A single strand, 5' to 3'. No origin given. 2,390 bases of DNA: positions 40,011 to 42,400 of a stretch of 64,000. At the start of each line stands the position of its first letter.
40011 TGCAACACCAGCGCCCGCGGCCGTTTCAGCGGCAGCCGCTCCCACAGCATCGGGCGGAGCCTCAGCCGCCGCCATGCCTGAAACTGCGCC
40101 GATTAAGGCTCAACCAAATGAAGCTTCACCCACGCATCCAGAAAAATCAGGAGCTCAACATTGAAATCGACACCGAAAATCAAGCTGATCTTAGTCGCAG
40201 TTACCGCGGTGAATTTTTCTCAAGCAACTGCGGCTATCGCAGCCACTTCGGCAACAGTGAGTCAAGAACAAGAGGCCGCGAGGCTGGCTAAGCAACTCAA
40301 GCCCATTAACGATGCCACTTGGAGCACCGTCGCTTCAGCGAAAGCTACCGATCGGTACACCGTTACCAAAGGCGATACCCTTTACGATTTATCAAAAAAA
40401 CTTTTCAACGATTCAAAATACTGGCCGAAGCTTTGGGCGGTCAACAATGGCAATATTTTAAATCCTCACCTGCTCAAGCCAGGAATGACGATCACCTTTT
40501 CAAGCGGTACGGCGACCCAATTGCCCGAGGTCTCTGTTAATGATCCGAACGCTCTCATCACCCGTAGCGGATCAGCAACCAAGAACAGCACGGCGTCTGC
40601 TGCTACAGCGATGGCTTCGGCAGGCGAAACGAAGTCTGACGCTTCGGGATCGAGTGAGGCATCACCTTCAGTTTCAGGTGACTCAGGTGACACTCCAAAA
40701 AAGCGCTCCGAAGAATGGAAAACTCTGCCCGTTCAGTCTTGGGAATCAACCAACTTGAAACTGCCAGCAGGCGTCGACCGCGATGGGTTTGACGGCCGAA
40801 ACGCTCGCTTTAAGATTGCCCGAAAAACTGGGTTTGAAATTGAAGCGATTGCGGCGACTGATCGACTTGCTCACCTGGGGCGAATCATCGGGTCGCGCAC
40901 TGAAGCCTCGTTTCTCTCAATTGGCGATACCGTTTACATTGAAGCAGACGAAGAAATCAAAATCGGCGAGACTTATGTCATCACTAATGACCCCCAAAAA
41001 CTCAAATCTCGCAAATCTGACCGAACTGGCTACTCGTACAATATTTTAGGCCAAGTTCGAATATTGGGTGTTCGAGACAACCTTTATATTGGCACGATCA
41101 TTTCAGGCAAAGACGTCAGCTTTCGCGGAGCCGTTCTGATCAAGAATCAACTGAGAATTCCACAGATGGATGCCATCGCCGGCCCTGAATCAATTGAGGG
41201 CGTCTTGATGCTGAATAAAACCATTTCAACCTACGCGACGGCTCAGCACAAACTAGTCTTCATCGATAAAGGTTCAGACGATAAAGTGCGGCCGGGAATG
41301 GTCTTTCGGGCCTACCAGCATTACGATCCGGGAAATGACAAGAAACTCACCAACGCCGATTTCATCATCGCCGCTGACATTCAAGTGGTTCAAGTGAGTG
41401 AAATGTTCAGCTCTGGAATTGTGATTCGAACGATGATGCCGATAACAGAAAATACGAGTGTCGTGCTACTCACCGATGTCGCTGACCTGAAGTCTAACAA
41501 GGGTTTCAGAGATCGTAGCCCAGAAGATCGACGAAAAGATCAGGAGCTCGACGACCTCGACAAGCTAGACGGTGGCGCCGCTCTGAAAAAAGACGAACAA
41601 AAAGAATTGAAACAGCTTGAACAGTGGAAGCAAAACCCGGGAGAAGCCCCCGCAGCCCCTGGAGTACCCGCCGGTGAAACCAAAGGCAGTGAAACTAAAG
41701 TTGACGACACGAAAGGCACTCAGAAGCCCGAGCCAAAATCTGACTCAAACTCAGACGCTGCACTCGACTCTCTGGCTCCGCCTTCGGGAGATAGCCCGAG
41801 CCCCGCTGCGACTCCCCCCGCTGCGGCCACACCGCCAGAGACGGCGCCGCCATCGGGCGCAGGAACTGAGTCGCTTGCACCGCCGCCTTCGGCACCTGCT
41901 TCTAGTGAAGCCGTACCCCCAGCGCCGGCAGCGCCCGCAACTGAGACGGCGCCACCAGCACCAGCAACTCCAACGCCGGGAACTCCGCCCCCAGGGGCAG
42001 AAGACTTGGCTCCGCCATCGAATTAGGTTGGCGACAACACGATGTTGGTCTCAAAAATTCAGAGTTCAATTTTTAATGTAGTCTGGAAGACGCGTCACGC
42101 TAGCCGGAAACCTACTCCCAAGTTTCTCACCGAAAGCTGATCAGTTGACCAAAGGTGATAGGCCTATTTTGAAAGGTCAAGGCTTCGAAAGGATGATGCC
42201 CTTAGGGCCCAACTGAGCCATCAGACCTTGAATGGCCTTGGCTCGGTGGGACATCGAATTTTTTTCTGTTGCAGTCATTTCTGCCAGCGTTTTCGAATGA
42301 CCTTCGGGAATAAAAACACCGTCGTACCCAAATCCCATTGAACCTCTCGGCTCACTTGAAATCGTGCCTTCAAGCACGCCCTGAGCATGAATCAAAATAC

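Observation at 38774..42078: Same-orientation repeats flank the cpoB-like/LysM gene pair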

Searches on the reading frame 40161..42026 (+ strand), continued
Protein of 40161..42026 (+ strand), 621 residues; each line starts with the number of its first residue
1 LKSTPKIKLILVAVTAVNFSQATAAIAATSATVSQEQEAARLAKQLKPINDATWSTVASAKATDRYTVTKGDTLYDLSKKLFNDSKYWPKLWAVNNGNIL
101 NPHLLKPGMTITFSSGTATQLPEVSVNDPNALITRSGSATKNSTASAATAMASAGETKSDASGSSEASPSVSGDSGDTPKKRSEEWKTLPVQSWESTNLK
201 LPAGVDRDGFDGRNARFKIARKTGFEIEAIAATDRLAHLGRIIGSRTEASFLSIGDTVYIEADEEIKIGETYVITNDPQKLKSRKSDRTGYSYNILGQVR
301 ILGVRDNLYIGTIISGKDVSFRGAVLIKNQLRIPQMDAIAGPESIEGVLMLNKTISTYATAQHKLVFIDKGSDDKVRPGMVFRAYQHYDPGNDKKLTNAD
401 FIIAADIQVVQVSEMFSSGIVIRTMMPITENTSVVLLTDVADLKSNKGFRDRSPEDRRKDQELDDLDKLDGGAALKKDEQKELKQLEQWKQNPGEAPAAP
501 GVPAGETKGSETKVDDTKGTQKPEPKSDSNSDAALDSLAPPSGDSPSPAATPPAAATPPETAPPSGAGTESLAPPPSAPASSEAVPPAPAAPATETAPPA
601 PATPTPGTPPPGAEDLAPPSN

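Call 48: find_encoding_contigs(protein=P0022, flank=6000, max_places=1)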
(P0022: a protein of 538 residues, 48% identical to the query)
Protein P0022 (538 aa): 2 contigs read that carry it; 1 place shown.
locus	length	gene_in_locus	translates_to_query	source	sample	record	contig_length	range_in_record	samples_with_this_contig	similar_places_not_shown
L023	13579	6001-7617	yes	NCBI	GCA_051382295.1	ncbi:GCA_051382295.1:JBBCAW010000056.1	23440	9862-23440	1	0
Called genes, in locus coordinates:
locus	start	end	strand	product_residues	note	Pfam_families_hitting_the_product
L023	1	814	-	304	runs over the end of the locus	-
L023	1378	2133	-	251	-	-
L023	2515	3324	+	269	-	-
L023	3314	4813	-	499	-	PF01523:PmbA_TldD_1st, PF19290:PmbA_TldD_2nd, PF19289:PmbA_TldD_3rd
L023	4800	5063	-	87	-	PF16256:DUF4911 (weak)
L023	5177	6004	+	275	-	PF07719:TPR_2 (faint), PF13174:TPR_6 (faint), PF13424:TPR_12 (faint), PF13428:TPR_14 (faint), PF13432:TPR_16 (weak), PF13525:YfiO (weak)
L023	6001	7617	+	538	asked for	-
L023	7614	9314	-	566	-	-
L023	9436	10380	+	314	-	PF02481:DNA_processg_A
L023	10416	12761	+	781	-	PF01751:Toprim, PF01131:Topoisom_bac, PF01396:Zn_ribbon_Top1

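Call 49: find_encoding_contigs(protein=P0033, flank=6000, max_places=1)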
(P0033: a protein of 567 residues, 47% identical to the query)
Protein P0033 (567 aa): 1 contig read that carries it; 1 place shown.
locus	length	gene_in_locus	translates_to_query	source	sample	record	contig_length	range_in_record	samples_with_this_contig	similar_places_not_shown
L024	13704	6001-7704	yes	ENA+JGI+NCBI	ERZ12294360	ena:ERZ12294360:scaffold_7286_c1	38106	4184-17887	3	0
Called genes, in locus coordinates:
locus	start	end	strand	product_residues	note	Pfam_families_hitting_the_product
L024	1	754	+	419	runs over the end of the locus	PF00437:T2SSE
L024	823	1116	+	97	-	-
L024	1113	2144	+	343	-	-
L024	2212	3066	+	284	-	PF00892:EamA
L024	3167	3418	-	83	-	-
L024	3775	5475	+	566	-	PF07969:Amidohydro_3 (faint), PF01979:Amidohydro_1, PF13382:Adenine_deam_C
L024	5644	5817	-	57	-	-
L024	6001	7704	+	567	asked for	PF01476:LysM (faint)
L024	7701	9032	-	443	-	PF25145:NfeD1b_N, PF24961:NfeD_membrane, PF01957:NfeD (weak)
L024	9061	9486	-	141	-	-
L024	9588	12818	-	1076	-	PF02811:PHP, PF07733:DNA_pol3_alpha, PF17657:DNA_pol3_finger, PF14579:HHH_6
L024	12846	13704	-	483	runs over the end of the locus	-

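Call 50: find_encoding_contigs(protein=P0020, flank=6000, max_places=1)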
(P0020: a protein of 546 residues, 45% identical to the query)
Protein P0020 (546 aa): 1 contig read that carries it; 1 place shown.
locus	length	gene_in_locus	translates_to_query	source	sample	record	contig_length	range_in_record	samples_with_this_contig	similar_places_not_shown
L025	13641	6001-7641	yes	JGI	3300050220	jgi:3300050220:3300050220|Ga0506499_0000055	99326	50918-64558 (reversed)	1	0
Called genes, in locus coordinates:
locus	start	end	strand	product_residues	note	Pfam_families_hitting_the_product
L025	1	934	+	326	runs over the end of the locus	PF00437:T2SSE, PF13191:AAA_16 (weak)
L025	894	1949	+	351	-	PF14249:Tocopherol_cycl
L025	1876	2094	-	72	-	-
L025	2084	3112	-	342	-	-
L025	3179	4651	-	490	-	PF01523:PmbA_TldD_1st, PF19290:PmbA_TldD_2nd, PF19289:PmbA_TldD_3rd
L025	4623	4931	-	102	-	PF16256:DUF4911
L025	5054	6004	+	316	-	PF07719:TPR_2 (faint), PF13174:TPR_6 (faint), PF13424:TPR_12 (faint), PF13432:TPR_16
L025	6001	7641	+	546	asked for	-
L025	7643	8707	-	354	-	PF00072:Response_reg, PF01339:CheB_methylest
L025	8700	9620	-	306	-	PF03705:CheR_N, PF01739:CheR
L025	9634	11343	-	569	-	PF01627:Hpt, PF02895:H-kinase_dim, PF02518:HATPase_c, PF01584:CheW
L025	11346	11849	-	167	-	PF01584:CheW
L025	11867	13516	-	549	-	PF12729:4HB_MCP_1, PF00015:MCPsignal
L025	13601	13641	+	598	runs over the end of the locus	-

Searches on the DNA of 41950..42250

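Call 31: search_rna_families(source=window, start=41950, end=42250, threshold=evalue, max_evalue=10)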
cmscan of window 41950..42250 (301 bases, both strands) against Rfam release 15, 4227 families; matches with E-value up to 10: 3.
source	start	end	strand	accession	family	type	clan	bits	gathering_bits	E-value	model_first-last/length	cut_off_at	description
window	42176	42250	-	RF03345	MIR3444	Gene; miRNA;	-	14.6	80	3.2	33-104/104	5'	MIR3444 microRNA precursor family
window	41950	42011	+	RF01504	Afu_254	Gene; sRNA;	-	13.5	60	9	91-158/158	5'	A. fumigatus sRNA Afu_254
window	41968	42106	+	RF02042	HOTTIP_3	Gene; lncRNA;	-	5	50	5.2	224-353/353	no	HOXA transcript at the distal tip, conserved region 3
